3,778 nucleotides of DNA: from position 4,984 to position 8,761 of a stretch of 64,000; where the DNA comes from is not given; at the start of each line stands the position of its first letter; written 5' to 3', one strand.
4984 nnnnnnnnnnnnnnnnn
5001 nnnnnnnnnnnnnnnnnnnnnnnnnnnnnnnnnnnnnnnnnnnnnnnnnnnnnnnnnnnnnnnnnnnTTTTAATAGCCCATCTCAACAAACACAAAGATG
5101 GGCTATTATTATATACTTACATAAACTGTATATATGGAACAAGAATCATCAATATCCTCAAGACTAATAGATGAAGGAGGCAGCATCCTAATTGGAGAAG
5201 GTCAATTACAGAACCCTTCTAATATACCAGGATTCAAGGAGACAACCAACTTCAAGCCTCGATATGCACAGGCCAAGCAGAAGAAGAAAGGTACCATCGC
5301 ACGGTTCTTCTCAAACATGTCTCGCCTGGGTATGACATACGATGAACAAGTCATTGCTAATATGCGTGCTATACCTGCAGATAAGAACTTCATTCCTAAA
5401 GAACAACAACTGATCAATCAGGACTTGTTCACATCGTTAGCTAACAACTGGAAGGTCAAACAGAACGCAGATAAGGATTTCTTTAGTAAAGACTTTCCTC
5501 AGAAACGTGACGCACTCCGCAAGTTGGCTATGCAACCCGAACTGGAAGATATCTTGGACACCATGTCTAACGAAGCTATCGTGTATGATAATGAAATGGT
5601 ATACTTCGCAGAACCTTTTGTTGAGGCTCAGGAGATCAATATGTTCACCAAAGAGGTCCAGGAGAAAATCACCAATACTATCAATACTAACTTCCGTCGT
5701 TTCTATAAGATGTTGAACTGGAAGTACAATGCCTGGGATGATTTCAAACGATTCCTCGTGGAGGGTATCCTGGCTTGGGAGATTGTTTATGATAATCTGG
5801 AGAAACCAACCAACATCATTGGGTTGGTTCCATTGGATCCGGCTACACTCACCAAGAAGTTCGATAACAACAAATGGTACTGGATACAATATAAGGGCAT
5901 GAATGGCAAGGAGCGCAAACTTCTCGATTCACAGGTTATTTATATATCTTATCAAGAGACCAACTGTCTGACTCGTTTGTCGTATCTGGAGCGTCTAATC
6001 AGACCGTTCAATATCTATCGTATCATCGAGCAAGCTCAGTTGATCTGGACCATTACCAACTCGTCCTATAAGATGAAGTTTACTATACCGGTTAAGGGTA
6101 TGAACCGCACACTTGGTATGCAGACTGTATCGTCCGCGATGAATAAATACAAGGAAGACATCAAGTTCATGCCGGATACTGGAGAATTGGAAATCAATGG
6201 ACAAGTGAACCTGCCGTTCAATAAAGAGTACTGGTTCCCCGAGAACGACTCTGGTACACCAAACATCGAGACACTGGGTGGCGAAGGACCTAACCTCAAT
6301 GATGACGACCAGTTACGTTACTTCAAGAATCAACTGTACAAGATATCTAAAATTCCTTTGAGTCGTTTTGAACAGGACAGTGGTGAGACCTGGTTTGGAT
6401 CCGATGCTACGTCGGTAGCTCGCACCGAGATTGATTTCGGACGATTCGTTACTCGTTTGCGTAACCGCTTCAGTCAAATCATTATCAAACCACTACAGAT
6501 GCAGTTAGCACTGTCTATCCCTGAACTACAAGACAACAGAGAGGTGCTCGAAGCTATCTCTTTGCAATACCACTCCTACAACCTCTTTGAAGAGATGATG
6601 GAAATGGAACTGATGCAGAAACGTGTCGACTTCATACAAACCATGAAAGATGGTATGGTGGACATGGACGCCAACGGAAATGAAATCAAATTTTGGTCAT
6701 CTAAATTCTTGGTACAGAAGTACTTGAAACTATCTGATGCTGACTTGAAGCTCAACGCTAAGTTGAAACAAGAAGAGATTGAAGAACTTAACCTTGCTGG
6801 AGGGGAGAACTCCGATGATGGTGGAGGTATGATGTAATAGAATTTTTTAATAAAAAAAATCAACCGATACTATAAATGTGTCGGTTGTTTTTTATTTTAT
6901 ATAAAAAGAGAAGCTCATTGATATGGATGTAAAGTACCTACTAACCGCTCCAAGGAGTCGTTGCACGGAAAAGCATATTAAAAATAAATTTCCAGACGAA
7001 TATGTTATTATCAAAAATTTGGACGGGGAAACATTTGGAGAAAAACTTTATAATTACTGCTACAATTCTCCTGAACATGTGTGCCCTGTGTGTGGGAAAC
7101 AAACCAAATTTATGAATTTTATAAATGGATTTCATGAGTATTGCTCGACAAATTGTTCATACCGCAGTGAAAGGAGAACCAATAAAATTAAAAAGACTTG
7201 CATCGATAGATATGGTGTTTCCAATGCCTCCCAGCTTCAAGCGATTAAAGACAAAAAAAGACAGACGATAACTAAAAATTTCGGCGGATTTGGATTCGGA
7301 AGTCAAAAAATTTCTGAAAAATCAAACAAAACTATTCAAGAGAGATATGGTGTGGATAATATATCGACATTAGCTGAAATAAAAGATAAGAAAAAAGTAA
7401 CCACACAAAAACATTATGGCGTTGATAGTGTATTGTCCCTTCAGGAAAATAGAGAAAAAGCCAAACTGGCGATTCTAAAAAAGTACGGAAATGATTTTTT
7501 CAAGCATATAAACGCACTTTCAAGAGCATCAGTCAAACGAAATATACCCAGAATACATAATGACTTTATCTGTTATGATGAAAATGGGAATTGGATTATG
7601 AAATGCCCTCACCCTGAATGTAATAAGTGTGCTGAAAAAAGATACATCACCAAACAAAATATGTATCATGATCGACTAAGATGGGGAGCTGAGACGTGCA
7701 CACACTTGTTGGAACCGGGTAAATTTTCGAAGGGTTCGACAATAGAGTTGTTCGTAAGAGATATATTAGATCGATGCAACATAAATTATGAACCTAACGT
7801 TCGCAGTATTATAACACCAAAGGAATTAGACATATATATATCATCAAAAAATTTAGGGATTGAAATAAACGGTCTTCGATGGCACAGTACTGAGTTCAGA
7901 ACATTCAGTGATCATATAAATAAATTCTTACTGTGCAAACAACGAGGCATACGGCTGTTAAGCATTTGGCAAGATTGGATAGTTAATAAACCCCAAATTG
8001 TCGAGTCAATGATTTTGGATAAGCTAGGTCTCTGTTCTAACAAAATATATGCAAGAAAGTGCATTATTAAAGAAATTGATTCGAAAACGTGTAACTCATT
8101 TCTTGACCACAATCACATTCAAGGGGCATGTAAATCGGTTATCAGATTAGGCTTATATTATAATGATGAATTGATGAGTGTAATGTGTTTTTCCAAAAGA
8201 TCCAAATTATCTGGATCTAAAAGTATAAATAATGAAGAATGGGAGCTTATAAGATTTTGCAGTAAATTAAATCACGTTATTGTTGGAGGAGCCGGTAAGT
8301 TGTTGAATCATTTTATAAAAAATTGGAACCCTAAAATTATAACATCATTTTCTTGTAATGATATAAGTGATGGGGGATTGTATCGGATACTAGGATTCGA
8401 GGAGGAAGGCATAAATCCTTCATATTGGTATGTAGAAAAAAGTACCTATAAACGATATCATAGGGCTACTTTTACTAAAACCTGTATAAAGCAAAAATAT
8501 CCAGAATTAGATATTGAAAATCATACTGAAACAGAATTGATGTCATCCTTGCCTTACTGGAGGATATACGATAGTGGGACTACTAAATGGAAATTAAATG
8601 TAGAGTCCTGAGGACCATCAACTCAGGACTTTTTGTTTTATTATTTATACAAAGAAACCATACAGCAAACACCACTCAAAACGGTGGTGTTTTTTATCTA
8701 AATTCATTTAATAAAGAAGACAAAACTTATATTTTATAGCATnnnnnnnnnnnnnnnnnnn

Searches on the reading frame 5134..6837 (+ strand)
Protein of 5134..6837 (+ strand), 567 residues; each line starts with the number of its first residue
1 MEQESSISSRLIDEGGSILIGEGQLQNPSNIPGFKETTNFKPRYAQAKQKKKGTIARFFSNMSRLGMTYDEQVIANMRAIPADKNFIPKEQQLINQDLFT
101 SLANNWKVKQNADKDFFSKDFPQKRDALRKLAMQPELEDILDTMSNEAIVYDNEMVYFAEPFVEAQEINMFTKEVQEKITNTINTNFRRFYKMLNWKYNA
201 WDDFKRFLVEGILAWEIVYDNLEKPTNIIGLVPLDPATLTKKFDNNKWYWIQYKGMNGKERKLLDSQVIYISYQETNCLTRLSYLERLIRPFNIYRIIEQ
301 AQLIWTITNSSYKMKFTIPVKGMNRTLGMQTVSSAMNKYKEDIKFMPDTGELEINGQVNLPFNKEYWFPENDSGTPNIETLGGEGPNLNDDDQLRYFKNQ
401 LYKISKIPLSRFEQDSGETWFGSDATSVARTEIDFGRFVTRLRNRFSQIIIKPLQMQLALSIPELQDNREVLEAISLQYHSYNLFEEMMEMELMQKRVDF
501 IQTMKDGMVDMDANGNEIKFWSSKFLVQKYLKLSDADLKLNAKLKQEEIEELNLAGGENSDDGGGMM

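Call 10: search_protein_families(library=phrogs, proteins=[window:5134-6837:+])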
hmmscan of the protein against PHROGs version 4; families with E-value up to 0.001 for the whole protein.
window:5134-6837:+ (567 aa): 1 family
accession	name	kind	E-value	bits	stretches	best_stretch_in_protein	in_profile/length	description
phrog_213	-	head and packaging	6.6e-77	260.3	1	122-555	61-504/528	portal protein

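Call 14: search_dna_similar(query=window:5134-6837:+, collection=phages, mode=protein, max_rows=15)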
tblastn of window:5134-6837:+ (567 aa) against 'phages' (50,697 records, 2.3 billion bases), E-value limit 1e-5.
Records with a match: 2341; places in all: 2343; records where one place covers at least 80% of the query: 115.
Best place of each record, by identity: <60% 2341.
By first word of the organism name: Escherichia 626; Synechococcus 330; Klebsiella 310; Salmonella 194; Vibrio 132; Shigella 89; Aeromonas 80; Acinetobacter 71; Cyanophage 62; Campylobacter 51; and 52 more.
By host as written in the record: - 399; Escherichia coli 264; Synechococcus 107; Klebsiella pneumoniae 104; Synechococcus sp. 38; Escherichia coli O157:H7 35; Salmonella enterica 29; Escherichia coli B 28; and 511 more.
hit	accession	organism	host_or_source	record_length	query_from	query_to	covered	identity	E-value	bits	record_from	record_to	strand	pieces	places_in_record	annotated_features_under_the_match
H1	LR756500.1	uncultured phage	metagenomic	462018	62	561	88%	42.3%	2e-106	357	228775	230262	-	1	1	record has no annotation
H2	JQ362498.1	Sphingomonas phage PAU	Sphingomonas paucimobilis, Felix ...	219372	50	543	87%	34.7%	3e-87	301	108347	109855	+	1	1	147: gp147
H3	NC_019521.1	Sphingomonas phage PAU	Sphingomonas paucimobilis, Felix ...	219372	50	543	87%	34.7%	3e-87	301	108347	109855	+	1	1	147: gp147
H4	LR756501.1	uncultured phage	metagenomic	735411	53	548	87%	34.1%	1e-73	261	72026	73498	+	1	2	record has no annotation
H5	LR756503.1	uncultured phage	metagenomic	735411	53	548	87%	34.1%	1e-73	261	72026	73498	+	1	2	record has no annotation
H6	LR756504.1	uncultured phage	metagenomic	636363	57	546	86%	32.6%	9e-76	268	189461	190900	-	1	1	record has no annotation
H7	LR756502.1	uncultured phage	metagenomic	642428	52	543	87%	32.3%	1e-73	261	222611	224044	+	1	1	record has no annotation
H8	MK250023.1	Prevotella phage Lak-B4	Prevotella sp.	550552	124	551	75%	34.2%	6e-63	230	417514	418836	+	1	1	record has no annotation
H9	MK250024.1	Prevotella phage Lak-B5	Prevotella sp.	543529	124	551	75%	34.2%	6e-63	230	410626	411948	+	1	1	record has no annotation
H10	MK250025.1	Prevotella phage Lak-B6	Prevotella sp.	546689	124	551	75%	34.2%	6e-63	230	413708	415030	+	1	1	record has no annotation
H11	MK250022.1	Prevotella phage Lak-B3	Prevotella sp.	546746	124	551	75%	34.2%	6e-63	230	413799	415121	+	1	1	record has no annotation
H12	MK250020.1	Prevotella phage Lak-B1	Prevotella sp.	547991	124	551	75%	34.2%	6e-63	230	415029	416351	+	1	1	record has no annotation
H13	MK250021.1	Prevotella phage Lak-B2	Prevotella sp.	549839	124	551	75%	34.2%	6e-63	230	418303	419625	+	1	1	record has no annotation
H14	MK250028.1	Prevotella phage Lak-B9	Prevotella sp.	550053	124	551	75%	34.2%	6e-63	230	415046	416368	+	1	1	record has no annotation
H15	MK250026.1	Prevotella phage Lak-B7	Prevotella sp.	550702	124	551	75%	34.2%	6e-63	230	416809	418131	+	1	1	record has no annotation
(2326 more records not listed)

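Call 47: find_encoding_contigs(protein=window:5134-6837:+, flank=10000, max_places=1)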
Protein window:5134-6837:+ (567 aa): 4 contigs read that carry it; 1 place shown.
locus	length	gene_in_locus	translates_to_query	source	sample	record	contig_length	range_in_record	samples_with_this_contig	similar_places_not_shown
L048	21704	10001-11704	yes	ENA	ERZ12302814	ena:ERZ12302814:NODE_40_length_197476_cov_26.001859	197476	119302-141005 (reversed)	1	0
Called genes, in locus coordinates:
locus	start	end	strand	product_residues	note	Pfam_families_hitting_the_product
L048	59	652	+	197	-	-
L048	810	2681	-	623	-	PF07728:AAA_5 (faint)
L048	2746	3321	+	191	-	PF02075:RuvC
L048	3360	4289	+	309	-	-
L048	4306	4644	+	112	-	-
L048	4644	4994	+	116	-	-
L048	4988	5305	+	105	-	-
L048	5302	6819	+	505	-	PF13203:DUF2201_N, PF09967:DUF2201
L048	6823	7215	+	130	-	-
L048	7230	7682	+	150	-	-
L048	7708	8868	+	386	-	-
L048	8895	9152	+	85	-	-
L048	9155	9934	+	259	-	PF01471:PG_binding_1, PF01510:Amidase_2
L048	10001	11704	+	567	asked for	PF07230:Portal_T4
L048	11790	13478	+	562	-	PF24308:DUF7487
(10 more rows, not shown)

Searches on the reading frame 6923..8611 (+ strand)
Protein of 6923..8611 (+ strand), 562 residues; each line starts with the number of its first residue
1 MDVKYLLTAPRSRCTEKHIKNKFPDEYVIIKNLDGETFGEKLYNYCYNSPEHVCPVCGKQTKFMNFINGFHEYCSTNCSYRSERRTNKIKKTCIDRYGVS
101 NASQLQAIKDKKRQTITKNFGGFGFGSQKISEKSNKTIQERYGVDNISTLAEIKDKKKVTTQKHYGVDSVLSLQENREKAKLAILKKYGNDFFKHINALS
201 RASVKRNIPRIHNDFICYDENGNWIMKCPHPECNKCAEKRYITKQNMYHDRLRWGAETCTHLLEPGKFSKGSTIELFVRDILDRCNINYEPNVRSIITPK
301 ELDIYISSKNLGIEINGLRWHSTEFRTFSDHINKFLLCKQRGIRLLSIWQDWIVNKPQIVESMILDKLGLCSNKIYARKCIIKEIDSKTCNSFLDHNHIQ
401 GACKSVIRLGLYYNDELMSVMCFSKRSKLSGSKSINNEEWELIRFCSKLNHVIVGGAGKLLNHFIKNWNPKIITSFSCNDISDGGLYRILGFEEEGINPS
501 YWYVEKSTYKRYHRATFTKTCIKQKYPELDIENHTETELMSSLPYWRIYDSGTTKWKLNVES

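Call 10: search_protein_families(library=phrogs, proteins=[window:6923-8611:+])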
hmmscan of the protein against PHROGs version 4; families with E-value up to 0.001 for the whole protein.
window:6923-8611:+ (562 aa): 4 families
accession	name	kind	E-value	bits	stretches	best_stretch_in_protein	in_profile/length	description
phrog_3339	-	DNA, RNA and nucleotide metabolism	3e-110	370.8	1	19-559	42-534/536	homing endonuclease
phrog_559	-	DNA, RNA and nucleotide metabolism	4.5e-74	251.3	1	29-560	91-601/607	HNH endonuclease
phrog_29804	-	unknown function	4.3e-47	162.2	1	270-552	248-524/534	-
phrog_12131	-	DNA, RNA and nucleotide metabolism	2.2e-10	41.2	1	132-214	107-186/313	homing endonuclease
